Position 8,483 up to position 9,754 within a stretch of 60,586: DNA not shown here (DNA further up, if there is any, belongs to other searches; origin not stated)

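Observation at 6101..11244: Pyrimidine operon led by an ArgG-MGS fusion and a cytosine-deaminase-family amidohydrolase, with no carAB/pyrB/pyrC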

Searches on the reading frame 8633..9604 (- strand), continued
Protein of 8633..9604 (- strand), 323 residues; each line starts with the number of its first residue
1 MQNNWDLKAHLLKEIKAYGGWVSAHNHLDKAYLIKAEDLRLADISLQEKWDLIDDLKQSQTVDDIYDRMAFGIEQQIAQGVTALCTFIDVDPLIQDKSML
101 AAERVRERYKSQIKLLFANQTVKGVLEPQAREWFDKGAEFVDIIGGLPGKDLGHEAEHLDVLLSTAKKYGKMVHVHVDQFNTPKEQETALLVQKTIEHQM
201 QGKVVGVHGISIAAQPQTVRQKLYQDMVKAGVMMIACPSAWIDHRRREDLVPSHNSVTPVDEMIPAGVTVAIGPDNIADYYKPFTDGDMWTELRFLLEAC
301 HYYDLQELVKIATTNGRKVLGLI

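Call 28: find_homologous_proteins(query=window:8633-9604:-, max_evalue=1e-10)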
Query window:8633-9604:- (323 aa): 1728 proteins with E <= 1e-10 among 4289 candidates; the best 120 are listed.
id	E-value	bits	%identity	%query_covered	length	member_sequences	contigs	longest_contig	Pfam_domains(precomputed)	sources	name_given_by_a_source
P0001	3.5e-214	728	99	100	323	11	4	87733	PF07969.18,PF01979.27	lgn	-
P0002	3.9e-205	698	94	100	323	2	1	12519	PF07969.18,PF01979.27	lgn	-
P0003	6.8e-196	668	89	100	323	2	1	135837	PF07969.18,PF01979.27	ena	-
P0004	2.1e-191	653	88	100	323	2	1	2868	PF07969.18,PF01979.27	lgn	-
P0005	6.0e-173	592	79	100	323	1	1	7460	PF07969.18,PF01979.27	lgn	-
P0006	2.1e-172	591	79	100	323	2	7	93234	PF07969.18,PF01979.27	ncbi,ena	-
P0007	9.3e-172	589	79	100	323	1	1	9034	PF07969.18,PF01979.27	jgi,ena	jgi:cytosine/adenosine deaminase-related metal-dependent hydrolase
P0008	1.3e-170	585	80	100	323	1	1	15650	PF07969.18,PF01979.27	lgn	-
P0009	8.6e-169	579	77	100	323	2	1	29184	PF07969.18,PF01979.27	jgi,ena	-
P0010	2.2e-164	564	76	99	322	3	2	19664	PF07969.18,PF01979.27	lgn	-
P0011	3.8e-164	564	74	99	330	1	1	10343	PF07969.18,PF01979.27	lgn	-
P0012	7.3e-161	553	75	99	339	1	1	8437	PF07969.18,PF01979.27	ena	-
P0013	9.5e-158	543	74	98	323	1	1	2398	PF07969.18,PF01979.27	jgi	jgi:cytosine/adenosine deaminase-related metal-dependent hydrolase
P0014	3.6e-154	531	72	98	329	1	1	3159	PF07969.18,PF01979.27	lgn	-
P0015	1.6e-152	525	72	98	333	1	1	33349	PF07969.18,PF01979.27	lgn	-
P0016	7.3e-152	523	53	95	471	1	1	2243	PF00962.29,PF07969.18,PF01979.27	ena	-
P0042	1.2e-132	460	61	100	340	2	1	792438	PF07969.18,PF01979.27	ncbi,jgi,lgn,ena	-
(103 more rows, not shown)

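Call 32: find_encoding_contigs(protein=P0042, flank=10000, max_places=3)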
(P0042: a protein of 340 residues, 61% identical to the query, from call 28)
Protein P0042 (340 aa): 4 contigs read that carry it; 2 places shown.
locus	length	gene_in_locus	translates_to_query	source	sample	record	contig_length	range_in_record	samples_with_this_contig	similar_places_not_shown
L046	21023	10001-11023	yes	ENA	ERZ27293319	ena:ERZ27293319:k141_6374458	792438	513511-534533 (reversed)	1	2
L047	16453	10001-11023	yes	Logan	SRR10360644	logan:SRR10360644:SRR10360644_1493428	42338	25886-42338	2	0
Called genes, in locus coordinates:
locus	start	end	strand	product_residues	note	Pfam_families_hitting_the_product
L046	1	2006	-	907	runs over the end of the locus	PF07517:SecA_DEAD, PF01043:SecA_PP_bind, PF21090:P-loop_SecA, PF07516:SecA_SW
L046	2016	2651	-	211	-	PF05175:MTS (faint), PF01564:Spermine_synth, PF13847:Methyltransf_31 (weak), PF13649:Methyltransf_25 (weak)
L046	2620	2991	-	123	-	-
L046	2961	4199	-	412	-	PF02403:Seryl_tRNA_N, PF00587:tRNA-synt_2b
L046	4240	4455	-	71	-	-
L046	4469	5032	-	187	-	PF01966:HD (weak)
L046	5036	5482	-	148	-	PF05117:DUF695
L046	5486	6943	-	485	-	PF01336:tRNA_anti-codon, PF00152:tRNA-synt_2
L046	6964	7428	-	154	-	PF03449:GreA_GreB_N, PF01272:GreA_GreB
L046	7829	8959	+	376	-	PF00586:AIRS (weak), PF02769:AIRS_C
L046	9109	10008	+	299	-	PF19420:DDAH_eukar, PF02274:ADI (weak)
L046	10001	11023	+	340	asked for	PF01979:Amidohydro_1, PF07969:Amidohydro_3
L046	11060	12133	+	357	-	PF01180:DHO_dh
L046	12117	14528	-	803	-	PF02190:LON_substr_bdg, PF00004:AAA, PF07728:AAA_5, PF22667:Lon_lid, PF05362:Lon_C, PF13541:ChlI (weak)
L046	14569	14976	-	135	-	PF01569:PAP2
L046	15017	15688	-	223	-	PF03734:YkuD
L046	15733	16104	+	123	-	PF01219:DAGK_prokar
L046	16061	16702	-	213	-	PF00849:PseudoU_synth_2 (weak), PF01509:TruB_N, PF16198:TruB_C_2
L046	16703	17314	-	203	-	PF00081:Sod_Fe_N, PF02777:Sod_Fe_C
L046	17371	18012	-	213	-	PF18914:DUF5666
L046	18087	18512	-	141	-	PF09136:Glucodextran_B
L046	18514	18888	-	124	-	-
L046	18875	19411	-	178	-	PF04542:Sigma70_r2, PF08281:Sigma70_r4_2, PF04545:Sigma70_r4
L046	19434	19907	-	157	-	-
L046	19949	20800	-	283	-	PF00413:Peptidase_M10 (weak), PF22638:FlgK_D1 (weak)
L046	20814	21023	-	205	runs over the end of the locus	PF00160:Pro_isomerase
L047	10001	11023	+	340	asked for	PF01979:Amidohydro_1, PF07969:Amidohydro_3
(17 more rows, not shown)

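Call 37: predict_structure(alignment_id=A1)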
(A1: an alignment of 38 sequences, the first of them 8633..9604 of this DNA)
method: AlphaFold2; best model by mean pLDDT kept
length: 323 residues; sequences in the alignment: 38
mean_pLDDT: 90.7   pTM: 0.90
mean pLDDT of the five models: 90.7, 90.5, 90.4, 89.1, 87.3
residues with pLDDT >= 90: 228; 70-90: 73; 50-70: 12; < 50: 10
segments of 3 or more residues with pLDDT < 50: 246-248, 250-254
pLDDT, mean of each block of 10 residues (from residue 1): 72 96 96 88 81 92 98 98 98 96 99 98 94 98 95 96 99 92 85 99 95 87 98 92 52 64 95 90 88 84 91 98 93
secondary structure, 60 per line:
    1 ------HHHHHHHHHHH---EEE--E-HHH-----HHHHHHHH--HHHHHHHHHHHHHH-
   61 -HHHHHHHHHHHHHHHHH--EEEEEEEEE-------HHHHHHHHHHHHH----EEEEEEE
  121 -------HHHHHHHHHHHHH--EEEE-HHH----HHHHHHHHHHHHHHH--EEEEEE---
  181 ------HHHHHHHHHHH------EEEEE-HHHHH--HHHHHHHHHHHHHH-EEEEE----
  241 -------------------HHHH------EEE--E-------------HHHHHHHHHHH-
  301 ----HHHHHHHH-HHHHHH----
elements in order: H7-17 E21-23 H36-43 H46-59 H62-78 E81-89 H97-109 E114-120 H128-140 E143-146 H155-169 E172-177 H187-197 E204-208 H210-214 H217-230 E232-236 H260-263 E270-272 H289-299 H305-312 H314-319

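Call 38: search_protein_representatives(protein=window:8633-9604:-)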
Query: 323 residues. Proteins with E-value up to 0.001 (for the whole library): 1164; up to 1e-10: 541; up to 1e-30: 73. The best 150 are listed.
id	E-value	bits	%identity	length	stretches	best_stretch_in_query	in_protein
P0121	3.2e-107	374.9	54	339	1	13-322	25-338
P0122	1.3e-104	366.4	53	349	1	10-322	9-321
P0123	9.2e-95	333.9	52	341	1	11-323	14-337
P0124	1.4e-94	333.3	49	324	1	6-322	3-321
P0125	1.4e-93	330.1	50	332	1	5-319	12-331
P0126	2.1e-91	322.9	47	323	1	5-320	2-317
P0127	2.3e-87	309.6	52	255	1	74-323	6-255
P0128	1.2e-83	297.5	46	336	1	5-322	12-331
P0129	1.9e-83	296.8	44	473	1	6-312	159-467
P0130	1.5e-82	293.8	44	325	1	11-322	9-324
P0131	4.8e-81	288.9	43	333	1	5-322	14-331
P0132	1.0e-79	284.5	41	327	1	2-320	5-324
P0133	1.3e-79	284.1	44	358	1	6-322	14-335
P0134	1.8e-76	273.9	41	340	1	5-320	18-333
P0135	3.4e-75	269.7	48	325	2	163-322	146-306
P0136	1.3e-72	261.2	38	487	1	4-315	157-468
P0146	4.4e-60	220.0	39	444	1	11-322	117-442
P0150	1.6e-57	211.6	36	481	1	5-314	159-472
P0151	2.1e-57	211.2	38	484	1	10-312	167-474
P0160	2.8e-47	178.0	35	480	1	14-311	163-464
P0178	3.5e-37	144.8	33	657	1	12-322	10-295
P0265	8.6e-22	94.2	25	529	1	22-321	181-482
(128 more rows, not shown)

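Call 39: search_protein_families(library=pfam, proteins=[P0129, P0136, P0146, P0150, P0151, P0160, P0178, P0265, P0016, L005:3638-5539:+], max_evalue=0.001)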
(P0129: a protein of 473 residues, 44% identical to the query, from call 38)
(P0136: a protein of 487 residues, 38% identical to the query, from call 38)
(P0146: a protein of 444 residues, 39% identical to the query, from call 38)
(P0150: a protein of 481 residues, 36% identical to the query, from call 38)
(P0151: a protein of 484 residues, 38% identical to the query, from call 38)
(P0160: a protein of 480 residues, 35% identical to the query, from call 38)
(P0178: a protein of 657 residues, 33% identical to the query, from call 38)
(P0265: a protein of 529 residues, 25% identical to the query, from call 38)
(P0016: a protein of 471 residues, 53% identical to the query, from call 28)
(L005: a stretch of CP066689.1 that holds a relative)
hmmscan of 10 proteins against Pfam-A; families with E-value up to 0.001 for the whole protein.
P0129 (473 aa): 3 families
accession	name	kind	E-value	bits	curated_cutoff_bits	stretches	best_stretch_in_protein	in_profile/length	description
PF02142.27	MGS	-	2.1e-10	41.1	24.1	1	37-117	2-85/94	MGS-like domain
PF01979.26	Amidohydro_1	-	5.4e-07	29.6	25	1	198-458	28-273/345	Amidohydrolase family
PF07969.17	Amidohydro_3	-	0.00013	22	29.7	1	308-440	258-384/472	Amidohydrolase family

P0136 (487 aa): 3 families
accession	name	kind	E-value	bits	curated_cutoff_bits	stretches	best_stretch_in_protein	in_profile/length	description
PF02142.27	MGS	-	1.6e-13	51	24.1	1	37-126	2-94/94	MGS-like domain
PF01979.26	Amidohydro_1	-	1.9e-11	44.3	25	1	178-461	10-278/345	Amidohydrolase family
PF07969.17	Amidohydro_3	-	2.1e-08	34.5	29.7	1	308-448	260-397/472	Amidohydrolase family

P0146 (444 aa): 2 families
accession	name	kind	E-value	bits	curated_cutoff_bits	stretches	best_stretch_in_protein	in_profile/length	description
PF07969.17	Amidohydro_3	-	7.8e-11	42.5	29.7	1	158-441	143-425/472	Amidohydrolase family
PF01979.26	Amidohydro_1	-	8.2e-10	38.9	25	1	126-442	5-300/345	Amidohydrolase family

P0150 (481 aa): 1 family
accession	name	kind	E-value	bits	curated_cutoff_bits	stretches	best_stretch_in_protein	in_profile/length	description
PF02142.27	MGS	-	2e-08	34.7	24.1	1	54-130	15-94/94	MGS-like domain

P0151 (484 aa): 3 families
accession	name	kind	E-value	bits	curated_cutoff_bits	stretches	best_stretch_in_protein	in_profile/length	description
PF02142.27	MGS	-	1.4e-13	51.2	24.1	1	43-134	2-94/94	MGS-like domain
PF07969.17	Amidohydro_3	-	2.2e-10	41.1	29.7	1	315-446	259-386/472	Amidohydrolase family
PF01979.26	Amidohydro_1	-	4.2e-09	36.6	25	1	177-459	5-268/345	Amidohydrolase family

P0160 (480 aa): 2 families
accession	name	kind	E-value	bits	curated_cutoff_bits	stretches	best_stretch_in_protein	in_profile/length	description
PF02142.27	MGS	-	1.1e-17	64.3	24.1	1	40-128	2-94/94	MGS-like domain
PF07969.17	Amidohydro_3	-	1.9e-09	38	29.7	1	308-448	257-397/472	Amidohydrolase family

P0178 (657 aa): 1 family
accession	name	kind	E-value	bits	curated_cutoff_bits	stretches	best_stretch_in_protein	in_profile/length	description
PF01180.27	DHO_dh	-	6.8e-16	58.7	27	1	436-641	84-282/291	Dihydroorotate dehydrogenase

P0265 (529 aa): 4 families
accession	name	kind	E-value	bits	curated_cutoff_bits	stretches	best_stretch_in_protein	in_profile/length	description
PF07969.17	Amidohydro_3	-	5.8e-24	85.8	29.7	1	170-503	4-447/472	Amidohydrolase family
PF00383.29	dCMP_cyt_deam_1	-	1.8e-14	53.9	25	1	13-93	11-90/102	Cytidine and deoxycytidylate deaminase zinc-binding region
PF14437.12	MafB19-deam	-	1.3e-09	38.5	27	1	13-91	10-88/142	MafB19-like deaminase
PF01979.26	Amidohydro_1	-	1.2e-07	31.8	25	1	312-509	132-327/345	Amidohydrolase family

P0016 (471 aa): 3 families
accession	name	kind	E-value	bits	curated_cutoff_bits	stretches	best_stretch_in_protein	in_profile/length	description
PF01979.26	Amidohydro_1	-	1.9e-15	57.4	25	2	156-328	127-299/345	Amidohydrolase family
PF07969.17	Amidohydro_3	-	7e-13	49.3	29.7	2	163-330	261-427/472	Amidohydrolase family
PF00962.28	A_deaminase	-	8.9e-07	28.7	27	0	356-425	218-277/330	Adenosine deaminase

L005:3638-5539:+ (633 aa): 3 families
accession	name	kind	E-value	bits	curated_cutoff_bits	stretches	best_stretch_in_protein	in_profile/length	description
PF01180.27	DHO_dh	-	2.8e-29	102.7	27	1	143-376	64-285/291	Dihydroorotate dehydrogenase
PF01207.24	Dus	-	2.5e-06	27.3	20.4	0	197-256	67-130/311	Dihydrouridine synthase (Dus)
PF24390.1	PRTase-CE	-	1.3e-05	25.6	27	1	469-586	47-150/253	PRTase-CE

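Call 41: find_encoding_contigs(protein=P0178, flank=10000, max_places=3)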
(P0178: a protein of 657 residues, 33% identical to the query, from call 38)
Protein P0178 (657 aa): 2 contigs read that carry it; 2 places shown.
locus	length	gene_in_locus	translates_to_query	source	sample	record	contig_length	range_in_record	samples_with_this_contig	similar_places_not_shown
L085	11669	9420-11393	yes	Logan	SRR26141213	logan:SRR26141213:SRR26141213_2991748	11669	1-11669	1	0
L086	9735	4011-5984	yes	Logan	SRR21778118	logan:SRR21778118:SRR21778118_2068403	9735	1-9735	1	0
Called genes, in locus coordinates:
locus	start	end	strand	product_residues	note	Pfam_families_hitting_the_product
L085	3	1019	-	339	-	?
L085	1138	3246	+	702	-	PF01751:Toprim, PF01131:Topoisom_bac, PF01396:Zn_ribbon_Top1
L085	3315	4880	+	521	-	PF04208:MtrA, PF00303:Thymidylat_synt, PF14251:PterinBD-DUF4346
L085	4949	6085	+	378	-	PF14559:TPR_19 (faint), PF13428:TPR_14 (faint), PF23914:TPR_CcmH_CycH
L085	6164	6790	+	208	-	PF13521:AAA_28 (weak), PF02223:Thymidylate_kin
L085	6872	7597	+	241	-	PF03320:FBPase_glpX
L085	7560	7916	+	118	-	PF03320:FBPase_glpX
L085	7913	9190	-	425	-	PF00486:Trans_reg_C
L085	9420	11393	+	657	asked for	PF01180:DHO_dh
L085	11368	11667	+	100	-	?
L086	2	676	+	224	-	?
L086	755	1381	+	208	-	PF13521:AAA_28 (weak), PF02223:Thymidylate_kin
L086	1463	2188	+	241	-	PF03320:FBPase_glpX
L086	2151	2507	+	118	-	PF03320:FBPase_glpX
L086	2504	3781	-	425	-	PF00486:Trans_reg_C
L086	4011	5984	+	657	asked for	PF01180:DHO_dh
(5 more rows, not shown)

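Call 42: find_encoding_contigs(protein=P0136, flank=10000, max_places=3)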
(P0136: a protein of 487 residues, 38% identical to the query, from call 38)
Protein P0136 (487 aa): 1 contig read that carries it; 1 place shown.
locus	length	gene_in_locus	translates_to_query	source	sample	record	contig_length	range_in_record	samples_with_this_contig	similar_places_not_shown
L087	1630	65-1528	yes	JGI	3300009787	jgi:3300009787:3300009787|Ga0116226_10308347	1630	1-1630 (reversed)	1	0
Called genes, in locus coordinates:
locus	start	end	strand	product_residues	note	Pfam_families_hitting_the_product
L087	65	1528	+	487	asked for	PF02142:MGS, PF01979:Amidohydro_1, PF07969:Amidohydro_3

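Call 44: fold_search(model_id=the predicted structure, library=pdb)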
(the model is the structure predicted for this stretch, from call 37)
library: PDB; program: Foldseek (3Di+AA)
matches with E <= 10: 1698; with E <= 0.001: 117
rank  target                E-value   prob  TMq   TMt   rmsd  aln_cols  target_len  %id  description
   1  4r7w_B                2.6e-22  1.00  0.83  0.66   2.7       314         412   25  Crystal structure of 5-methylcytosine deaminase from Klebsiella pneumoniae liganded with phosphonocytosine (released 2014-09-17)
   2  4r7w_E                6.8e-22  1.00  0.85  0.68   2.5       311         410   26  Crystal structure of 5-methylcytosine deaminase from Klebsiella pneumoniae liganded with phosphonocytosine (released 2014-09-17)
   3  4r7w_A                7.2e-22  1.00  0.85  0.67   2.6       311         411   26  Crystal structure of 5-methylcytosine deaminase from Klebsiella pneumoniae liganded with phosphonocytosine (released 2014-09-17)
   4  4r88_B                7.2e-22  1.00  0.84  0.67   2.7       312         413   25  Crystal structure of 5-methylcytosine deaminase from Klebsiella pneumoniae liganded with 5-fluorocytosine (released 2014-09-17)
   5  3g77                  1.1e-20  1.00  0.86  0.66   2.5       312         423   21  Bacterial cytosine deaminase V152A/F316C/D317G mutant (released 2009-09-22)
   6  1r9x                  1.1e-20  1.00  0.86  0.66   2.5       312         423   21  Bacterial cytosine deaminase D314G mutant. (released 2004-10-05)
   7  1r9z                  1.6e-20  1.00  0.86  0.66   2.5       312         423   21  Bacterial cytosine deaminase D314S mutant. (released 2004-10-05)
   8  1k6w                  3.0e-20  1.00  0.84  0.65   2.7       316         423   21  The Structure of Escherichia coli Cytosine Deaminase (released 2002-02-06)
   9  1r9y                  3.2e-20  1.00  0.86  0.66   2.5       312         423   21  Bacterial cytosine deaminase D314A mutant. (released 2004-10-05)
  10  3o7u                  4.3e-20  1.00  0.86  0.66   2.5       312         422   21  Crystal structure of Cytosine Deaminase from Escherichia Coli complexed with zinc and phosphono-cytosine (released 2011-06-15)
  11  4cqb_A                8.9e-19  1.00  0.82  0.66   2.5       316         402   22  The reaction mechanism of the N-isopropylammelide isopropylaminohydrolase AtzC: insights from structural and mutagenes (released 2015-03-04)
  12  2qt3_A                1.1e-18  1.00  0.80  0.65   2.7       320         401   22  Crystal structure of N-Isopropylammelide isopropylaminohydrolase AtzC from Pseudomonas sp. strain ADP complexed with Z (released 2007-09-11)
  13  6nbo                  1.6e-18  1.00  0.75  0.63   3.4       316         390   22  Crystal structure of N-isopropylammelide isopropylaminohydrolase from Burkholderia multivorans ATCC 17616 (released 2018-12-26)
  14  5akq_A                1.7e-18  1.00  0.79  0.64   3.0       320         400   22  X-ray structure and mutagenesis studies of the N-isopropylammelide isopropylaminohydrolase, AtzC (released 2015-03-18)
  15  4cqc_B                5.0e-18  1.00  0.80  0.65   2.9       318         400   23  The reaction mechanism of the N-isopropylammelide isopropylaminohydrolase AtzC: insights from structural and mutagenes (released 2015-03-04)
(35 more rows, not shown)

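Call 45: find_related_loci(query=A2, collection=genome_contigs, flank=10000)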
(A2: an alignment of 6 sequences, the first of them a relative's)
Query A2 (506 aa) in genome_contigs; peptide patterns used: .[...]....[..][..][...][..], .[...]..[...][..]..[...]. (x = any residue, [..] = any of these).
388 stretches matched a pattern; 331 encode a relative of the query (tblastn E <= 1e-3); the best 80 are kept; 80 distinct loci.
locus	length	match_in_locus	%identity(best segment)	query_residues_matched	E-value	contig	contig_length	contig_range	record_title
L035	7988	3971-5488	100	1-506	0e+0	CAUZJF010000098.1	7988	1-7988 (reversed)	MAG: Dehalococcoidia bacterium isolate CB27_Tmax.29 genome assembly, contig: Ga0310121_10009050, whole genome shotgun se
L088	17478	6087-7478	63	6-469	0e+0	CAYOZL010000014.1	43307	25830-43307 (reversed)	MAG TPA_asm: uncultured Bdellovibrionales bacterium isolate SRP065251_co1_143 genome assembly, contig: NODE_466_length_4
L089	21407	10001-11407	61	1-469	0e+0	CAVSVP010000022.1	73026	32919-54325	MAG: uncultured proteobacterium isolate MFD05684.bin.1.338 genome assembly, contig: contig_16937, whole genome shotgun s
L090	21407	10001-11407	63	2-469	0e+0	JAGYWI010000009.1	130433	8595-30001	MAG: Candidatus Magnetomicrobium cryptolimnococcus isolate XYC XYC_MTB_NODE_9_length_130433_cov_91.4231, whole genome sh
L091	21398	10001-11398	64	6-471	0e+0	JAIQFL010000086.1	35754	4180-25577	MAG: Terriglobia bacterium isolate SRVP_16 SR-VP_26_10_2019_C_20cm_scaffold_2093, whole genome shotgun sequence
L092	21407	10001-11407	61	1-469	0e+0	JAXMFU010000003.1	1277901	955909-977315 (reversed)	MAG: Candidatus Competibacteraceae bacterium isolate STL-PRO95 C1.169.fa-3, whole genome shotgun sequence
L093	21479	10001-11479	62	6-494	0e+0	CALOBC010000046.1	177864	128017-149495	MAG: Myxococcota bacterium isolate LOGT_bin.0087 genome assembly, contig: contig_88108, whole genome shotgun sequence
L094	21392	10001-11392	63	6-469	0e+0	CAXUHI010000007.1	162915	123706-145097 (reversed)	MAG TPA_asm: uncultured Terriglobus sp. isolate public_SRR14722088_metawrap_bin.5 genome assembly, contig: public_SRR147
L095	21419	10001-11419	63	3-477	0e+0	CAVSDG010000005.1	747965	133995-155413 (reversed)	MAG: uncultured Planctomycetota bacterium isolate MFD02579.bin.2.28 genome assembly, contig: contig_27280, whole genome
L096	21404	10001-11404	63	3-469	0e+0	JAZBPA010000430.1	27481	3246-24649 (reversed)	MAG: Candidatus Competibacteraceae bacterium isolate bin.461 k117_9879893, whole genome shotgun sequence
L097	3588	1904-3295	63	6-469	0e+0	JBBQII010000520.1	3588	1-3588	MAG: Gemmatales bacterium isolate Co_metawrap_823 Cmw_823_k141_6395531_length_3588_cov_8.0000, whole genome shotgun sequ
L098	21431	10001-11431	63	6-485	0e+0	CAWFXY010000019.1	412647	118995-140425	MAG: uncultured Planctomycetota bacterium isolate MFD06714.bin.2.179 genome assembly, contig: contig_18615, whole genome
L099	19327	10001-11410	62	6-476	0e+0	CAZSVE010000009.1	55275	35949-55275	MAG TPA_asm: uncultured Thiotrichales bacterium isolate binchicken_co397_3 genome assembly, contig: NODE_50_length_55275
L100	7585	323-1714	62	6-469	0e+0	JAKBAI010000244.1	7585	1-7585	MAG: Planctomycetota bacterium isolate ZJ2.bin22 NODE_12060_length_7585_cov_1.201663, whole genome shotgun sequence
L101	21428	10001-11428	61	2-479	0e+0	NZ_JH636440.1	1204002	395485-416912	Zavarzinella formosa DSM 19928 Scaffold2, whole genome shotgun sequence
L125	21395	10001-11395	62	6-470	0e+0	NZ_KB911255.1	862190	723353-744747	Hyphomicrobium zavarzinii ATCC 27496 strain ZV-622 F812DRAFT_scaffold00001.1, whole genome shotgun sequence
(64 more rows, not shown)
